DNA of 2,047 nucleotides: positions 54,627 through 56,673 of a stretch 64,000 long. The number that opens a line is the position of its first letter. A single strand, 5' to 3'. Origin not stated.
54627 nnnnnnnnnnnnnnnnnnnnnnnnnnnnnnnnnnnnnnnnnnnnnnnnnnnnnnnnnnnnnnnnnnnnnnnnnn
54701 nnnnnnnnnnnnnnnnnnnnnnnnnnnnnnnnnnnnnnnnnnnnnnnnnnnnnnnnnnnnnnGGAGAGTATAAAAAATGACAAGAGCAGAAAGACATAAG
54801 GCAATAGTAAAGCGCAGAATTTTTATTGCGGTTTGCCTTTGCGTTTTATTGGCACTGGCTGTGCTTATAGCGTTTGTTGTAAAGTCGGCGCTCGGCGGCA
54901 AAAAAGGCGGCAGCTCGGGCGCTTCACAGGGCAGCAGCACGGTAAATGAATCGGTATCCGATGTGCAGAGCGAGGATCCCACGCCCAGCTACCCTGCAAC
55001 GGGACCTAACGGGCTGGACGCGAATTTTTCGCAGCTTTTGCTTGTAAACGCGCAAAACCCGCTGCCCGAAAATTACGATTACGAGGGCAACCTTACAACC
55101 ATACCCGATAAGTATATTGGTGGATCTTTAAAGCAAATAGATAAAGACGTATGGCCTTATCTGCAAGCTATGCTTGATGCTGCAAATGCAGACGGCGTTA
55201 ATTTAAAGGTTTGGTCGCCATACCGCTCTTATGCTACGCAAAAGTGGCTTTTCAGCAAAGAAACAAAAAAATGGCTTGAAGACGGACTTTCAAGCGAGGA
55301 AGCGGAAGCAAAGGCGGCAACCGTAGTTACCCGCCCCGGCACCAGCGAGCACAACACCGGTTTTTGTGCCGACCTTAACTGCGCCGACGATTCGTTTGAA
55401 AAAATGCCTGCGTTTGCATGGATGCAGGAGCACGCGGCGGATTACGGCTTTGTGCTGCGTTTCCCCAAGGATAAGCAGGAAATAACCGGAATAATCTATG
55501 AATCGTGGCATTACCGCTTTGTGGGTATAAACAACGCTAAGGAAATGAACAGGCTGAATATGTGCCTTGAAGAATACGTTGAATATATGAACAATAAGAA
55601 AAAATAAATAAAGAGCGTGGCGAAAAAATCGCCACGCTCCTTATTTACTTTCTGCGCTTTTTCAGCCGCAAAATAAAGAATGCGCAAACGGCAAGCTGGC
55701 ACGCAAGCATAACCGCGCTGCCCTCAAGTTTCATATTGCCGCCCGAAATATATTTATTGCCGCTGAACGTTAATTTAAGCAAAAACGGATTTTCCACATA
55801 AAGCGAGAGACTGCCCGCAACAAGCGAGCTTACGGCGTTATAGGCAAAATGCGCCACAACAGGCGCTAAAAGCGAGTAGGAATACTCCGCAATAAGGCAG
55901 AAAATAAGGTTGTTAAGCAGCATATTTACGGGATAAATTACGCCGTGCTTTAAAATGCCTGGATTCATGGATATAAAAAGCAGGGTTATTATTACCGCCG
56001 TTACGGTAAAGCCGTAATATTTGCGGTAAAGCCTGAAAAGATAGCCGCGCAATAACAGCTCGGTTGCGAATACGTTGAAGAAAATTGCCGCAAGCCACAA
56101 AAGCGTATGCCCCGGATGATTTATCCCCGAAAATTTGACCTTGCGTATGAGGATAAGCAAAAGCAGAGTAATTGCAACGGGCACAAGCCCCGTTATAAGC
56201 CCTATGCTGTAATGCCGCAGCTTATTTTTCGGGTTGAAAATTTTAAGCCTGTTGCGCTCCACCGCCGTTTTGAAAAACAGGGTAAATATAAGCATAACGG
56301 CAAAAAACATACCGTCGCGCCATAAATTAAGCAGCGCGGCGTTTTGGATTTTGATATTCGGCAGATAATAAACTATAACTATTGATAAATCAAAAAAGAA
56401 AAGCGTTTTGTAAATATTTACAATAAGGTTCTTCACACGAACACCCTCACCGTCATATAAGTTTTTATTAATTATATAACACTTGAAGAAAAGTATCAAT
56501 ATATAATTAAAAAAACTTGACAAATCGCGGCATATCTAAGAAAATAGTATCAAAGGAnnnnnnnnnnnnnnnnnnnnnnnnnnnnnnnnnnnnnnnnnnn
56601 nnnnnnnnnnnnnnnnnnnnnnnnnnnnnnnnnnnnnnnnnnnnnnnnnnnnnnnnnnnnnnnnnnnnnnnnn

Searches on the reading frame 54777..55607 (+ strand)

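Call 4: search_protein_families(library=pfam, proteins=[window:54777-55607:+], max_evalue=0.01)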
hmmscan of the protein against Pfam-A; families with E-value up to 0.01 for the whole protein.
window:54777-55607:+ (276 aa): 1 family
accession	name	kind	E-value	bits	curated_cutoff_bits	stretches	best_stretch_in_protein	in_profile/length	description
PF02557.22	VanY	-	4.2e-35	120.9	25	1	120-250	3-131/132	D-alanyl-D-alanine carboxypeptidase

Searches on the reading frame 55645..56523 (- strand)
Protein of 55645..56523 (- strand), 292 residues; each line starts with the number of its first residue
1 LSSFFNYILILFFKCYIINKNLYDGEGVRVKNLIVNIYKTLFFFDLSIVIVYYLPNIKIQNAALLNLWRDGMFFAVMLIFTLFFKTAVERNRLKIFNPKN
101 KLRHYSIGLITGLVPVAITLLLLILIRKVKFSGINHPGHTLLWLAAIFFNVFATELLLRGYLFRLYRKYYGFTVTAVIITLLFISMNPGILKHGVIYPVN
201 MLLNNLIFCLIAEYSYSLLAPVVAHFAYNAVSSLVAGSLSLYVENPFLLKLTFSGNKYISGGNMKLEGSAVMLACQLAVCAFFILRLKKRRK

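Call 4: search_protein_families(library=pfam, proteins=[window:55645-56523:-], max_evalue=0.01)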
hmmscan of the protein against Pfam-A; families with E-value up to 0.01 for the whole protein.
window:55645-56523:- (292 aa): 1 family
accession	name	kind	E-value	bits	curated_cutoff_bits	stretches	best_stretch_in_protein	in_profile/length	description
PF02517.21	Rce1-like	-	6.7e-10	39.6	22.4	1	140-231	5-93/93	Type II CAAX prenyl endopeptidase Rce1-like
